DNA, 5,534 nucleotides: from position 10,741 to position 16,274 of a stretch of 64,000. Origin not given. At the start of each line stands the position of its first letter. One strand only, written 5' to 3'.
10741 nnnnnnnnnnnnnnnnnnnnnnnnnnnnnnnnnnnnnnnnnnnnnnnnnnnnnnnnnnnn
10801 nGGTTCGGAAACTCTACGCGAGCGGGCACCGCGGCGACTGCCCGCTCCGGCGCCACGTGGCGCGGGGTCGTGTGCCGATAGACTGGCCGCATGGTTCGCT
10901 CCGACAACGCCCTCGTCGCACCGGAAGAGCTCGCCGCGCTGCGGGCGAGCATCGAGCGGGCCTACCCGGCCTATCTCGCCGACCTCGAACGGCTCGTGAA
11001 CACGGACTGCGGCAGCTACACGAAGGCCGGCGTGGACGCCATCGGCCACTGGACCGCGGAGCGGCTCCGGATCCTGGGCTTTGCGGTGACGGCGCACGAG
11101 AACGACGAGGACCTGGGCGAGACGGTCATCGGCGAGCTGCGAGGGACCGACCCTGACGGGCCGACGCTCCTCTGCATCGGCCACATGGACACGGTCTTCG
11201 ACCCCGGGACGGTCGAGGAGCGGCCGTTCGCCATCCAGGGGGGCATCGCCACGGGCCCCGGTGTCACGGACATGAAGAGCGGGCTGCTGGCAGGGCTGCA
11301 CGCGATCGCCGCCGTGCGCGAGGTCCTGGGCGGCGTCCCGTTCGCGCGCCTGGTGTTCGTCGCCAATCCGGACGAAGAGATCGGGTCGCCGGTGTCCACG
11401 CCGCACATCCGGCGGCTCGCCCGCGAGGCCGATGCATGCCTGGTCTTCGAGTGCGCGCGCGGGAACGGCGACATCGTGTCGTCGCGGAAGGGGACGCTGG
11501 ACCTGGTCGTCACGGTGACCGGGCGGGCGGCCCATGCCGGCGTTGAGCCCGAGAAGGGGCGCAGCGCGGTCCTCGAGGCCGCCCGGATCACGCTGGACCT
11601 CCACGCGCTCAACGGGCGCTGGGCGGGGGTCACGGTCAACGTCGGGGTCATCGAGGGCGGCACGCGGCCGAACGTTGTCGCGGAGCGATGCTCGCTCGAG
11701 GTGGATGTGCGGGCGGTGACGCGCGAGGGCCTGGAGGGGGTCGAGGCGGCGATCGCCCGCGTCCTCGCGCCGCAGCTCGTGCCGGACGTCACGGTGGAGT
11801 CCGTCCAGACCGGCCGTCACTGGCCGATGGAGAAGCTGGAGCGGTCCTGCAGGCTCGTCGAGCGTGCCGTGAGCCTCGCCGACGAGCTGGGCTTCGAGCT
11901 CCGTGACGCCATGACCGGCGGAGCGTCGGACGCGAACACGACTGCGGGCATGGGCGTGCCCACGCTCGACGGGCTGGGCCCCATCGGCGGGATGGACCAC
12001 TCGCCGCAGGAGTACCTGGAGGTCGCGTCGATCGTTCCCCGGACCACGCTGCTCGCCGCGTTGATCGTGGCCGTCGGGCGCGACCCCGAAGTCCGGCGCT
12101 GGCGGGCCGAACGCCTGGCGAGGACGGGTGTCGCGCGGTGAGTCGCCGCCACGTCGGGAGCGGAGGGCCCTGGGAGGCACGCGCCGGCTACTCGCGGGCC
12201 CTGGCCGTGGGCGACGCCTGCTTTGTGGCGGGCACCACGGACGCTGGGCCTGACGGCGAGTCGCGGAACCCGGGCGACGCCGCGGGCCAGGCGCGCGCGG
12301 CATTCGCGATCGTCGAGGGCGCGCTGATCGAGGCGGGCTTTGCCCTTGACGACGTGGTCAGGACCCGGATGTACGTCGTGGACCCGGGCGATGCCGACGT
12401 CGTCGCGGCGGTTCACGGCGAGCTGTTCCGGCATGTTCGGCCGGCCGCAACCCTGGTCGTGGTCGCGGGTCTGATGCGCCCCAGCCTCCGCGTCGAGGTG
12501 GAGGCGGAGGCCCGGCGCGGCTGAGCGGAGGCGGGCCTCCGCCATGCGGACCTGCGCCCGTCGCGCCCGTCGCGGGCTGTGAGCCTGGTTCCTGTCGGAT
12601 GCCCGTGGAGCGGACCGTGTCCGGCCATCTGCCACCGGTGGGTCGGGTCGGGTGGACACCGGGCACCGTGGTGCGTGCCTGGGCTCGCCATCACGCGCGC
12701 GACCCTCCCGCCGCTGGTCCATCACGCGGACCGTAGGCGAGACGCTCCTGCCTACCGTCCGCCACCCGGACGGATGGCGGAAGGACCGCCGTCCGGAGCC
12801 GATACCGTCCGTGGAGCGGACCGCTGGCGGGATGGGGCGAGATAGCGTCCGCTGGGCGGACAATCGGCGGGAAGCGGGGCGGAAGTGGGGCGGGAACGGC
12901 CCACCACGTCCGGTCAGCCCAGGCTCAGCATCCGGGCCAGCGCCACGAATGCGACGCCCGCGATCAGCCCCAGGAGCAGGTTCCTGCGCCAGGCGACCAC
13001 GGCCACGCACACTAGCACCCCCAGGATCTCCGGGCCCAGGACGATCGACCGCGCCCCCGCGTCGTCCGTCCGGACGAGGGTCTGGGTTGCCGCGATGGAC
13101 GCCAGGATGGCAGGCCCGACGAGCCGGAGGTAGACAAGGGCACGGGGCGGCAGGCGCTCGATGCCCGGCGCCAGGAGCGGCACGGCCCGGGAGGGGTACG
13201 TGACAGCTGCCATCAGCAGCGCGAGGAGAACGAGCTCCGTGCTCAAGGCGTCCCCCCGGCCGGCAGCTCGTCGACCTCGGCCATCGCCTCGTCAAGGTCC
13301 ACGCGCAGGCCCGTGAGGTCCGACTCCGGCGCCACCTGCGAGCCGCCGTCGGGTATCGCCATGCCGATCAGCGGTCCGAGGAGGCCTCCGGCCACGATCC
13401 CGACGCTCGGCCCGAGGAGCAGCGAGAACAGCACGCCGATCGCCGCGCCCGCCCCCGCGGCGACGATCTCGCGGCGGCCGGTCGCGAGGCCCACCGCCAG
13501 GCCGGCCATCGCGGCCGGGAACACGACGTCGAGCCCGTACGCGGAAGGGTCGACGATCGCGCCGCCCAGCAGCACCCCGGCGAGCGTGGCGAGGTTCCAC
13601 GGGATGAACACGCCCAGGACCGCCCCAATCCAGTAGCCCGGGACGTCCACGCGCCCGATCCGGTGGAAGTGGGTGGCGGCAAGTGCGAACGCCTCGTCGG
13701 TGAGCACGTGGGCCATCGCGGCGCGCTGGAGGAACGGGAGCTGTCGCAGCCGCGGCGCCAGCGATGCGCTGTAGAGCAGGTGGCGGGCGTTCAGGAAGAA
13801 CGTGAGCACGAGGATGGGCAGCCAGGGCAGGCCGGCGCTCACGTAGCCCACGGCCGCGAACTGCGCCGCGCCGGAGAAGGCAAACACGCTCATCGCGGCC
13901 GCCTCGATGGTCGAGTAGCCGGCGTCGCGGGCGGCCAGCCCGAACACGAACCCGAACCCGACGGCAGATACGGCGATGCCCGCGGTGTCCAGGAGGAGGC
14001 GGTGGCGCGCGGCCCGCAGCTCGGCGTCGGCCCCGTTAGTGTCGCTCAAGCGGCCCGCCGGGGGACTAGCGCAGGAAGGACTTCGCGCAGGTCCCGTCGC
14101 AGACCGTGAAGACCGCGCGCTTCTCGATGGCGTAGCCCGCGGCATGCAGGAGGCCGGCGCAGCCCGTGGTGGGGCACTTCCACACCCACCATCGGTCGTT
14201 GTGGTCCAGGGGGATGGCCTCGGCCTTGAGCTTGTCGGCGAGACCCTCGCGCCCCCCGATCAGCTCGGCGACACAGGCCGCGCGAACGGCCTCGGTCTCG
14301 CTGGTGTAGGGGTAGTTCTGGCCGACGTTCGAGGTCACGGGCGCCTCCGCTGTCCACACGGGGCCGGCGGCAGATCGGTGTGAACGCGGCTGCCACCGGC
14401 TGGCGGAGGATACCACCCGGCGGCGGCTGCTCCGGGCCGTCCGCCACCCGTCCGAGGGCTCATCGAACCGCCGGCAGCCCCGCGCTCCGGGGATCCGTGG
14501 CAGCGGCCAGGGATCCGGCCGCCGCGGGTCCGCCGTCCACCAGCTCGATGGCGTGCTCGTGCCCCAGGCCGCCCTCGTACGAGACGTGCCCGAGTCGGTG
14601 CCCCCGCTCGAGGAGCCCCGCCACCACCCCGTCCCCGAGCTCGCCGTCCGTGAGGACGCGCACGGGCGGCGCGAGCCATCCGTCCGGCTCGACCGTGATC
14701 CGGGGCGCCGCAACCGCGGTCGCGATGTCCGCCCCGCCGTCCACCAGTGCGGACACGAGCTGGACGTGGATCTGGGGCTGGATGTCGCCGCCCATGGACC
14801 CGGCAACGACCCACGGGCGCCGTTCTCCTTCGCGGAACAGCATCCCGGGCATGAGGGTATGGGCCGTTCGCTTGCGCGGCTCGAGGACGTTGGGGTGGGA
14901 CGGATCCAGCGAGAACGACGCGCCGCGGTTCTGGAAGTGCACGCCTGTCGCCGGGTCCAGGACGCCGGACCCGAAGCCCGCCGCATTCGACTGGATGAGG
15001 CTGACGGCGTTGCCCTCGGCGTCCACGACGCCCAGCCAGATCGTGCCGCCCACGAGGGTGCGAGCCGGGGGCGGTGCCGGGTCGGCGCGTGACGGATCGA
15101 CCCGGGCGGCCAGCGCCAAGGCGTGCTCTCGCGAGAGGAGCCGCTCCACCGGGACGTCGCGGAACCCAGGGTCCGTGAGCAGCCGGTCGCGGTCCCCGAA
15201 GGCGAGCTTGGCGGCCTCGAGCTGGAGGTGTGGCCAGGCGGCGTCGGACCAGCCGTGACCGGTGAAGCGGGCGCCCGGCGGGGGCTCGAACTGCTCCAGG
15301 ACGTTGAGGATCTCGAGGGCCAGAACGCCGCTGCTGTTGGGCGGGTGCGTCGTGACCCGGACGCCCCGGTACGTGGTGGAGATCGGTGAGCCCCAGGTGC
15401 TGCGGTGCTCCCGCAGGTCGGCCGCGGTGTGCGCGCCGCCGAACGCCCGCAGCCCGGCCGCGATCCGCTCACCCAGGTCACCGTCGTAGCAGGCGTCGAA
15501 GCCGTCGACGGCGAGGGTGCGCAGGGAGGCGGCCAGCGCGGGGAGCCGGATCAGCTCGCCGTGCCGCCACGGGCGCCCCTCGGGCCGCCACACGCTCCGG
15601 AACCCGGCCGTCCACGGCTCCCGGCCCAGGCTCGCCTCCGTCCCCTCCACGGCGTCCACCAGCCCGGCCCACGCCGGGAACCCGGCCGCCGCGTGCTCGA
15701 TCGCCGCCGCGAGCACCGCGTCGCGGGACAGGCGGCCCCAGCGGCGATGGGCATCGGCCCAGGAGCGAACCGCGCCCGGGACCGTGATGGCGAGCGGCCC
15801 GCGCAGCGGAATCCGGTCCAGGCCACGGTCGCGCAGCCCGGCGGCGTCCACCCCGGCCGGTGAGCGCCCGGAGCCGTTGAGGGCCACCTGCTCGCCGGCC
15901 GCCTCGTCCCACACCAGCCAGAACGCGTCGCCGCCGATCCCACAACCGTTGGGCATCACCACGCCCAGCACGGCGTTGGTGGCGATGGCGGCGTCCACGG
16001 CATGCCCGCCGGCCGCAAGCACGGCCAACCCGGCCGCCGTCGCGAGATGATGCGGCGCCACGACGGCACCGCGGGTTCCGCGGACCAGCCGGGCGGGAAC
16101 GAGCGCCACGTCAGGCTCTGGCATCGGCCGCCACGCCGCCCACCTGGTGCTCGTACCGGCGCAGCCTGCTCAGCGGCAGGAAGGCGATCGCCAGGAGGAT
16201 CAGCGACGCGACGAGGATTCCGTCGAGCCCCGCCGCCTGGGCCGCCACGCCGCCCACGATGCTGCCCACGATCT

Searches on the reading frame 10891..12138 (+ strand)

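Call 47: search_protein_families(library=pfam, proteins=[window:10891-12138:+], max_evalue=0.0001)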
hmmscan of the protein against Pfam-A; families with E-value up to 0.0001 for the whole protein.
window:10891-12138:+ (416 aa): 2 families
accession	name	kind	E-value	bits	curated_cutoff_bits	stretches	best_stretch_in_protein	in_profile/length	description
PF01546.33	Peptidase_M20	-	1.4e-26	94.1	24.6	1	97-392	4-204/206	Peptidase family M20/M25/M40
PF07687.19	M20_dimer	-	2.1e-22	79.5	21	1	198-298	2-105/107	Peptidase dimerisation domain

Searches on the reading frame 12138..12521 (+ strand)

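Call 47: search_protein_families(library=pfam, proteins=[window:12138-12521:+], max_evalue=0.0001)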
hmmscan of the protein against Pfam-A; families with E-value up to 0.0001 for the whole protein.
window:12138-12521:+ (128 aa): 1 family
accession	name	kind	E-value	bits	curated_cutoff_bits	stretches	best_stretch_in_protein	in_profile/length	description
PF01042.26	Ribonuc_L-PSP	-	1.1e-19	71.1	27.3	1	13-125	6-119/121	Endoribonuclease L-PSP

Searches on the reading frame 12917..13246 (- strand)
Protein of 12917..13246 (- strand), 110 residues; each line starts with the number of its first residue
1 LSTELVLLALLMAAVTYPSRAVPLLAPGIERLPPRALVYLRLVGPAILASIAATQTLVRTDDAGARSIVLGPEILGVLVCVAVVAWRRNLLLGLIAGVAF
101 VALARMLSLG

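Call 47: search_protein_families(library=pfam, proteins=[window:12917-13246:-], max_evalue=0.0001)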
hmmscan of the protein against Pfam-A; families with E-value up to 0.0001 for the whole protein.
window:12917-13246:- (110 aa): 1 family
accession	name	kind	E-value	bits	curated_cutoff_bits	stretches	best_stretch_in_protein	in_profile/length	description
PF05437.17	AzlD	-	3.6e-15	56.4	23.7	1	6-105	2-99/99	Branched-chain amino acid transport protein (AzlD)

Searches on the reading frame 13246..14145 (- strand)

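Call 48: search_protein_families(library=pfam, proteins=[window:13246-14145:-], max_evalue=0.0001)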
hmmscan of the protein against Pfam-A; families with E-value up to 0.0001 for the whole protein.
window:13246-14145:- (300 aa): 1 family
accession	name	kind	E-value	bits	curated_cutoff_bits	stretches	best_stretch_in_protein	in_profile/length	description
PF03591.19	AzlC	-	1.6e-36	126.2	32.1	1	57-197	2-137/137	AzlC protein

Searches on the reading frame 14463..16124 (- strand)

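Call 48: search_protein_families(library=pfam, proteins=[window:14463-16124:-], max_evalue=0.0001)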
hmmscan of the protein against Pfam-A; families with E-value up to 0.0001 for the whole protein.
window:14463-16124:- (554 aa): 1 family
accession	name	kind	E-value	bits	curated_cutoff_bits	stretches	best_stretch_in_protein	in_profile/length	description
PF01019.26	G_glu_transpept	-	4.3e-129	432.1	27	1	34-549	2-512/512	Gamma-glutamyltranspeptidase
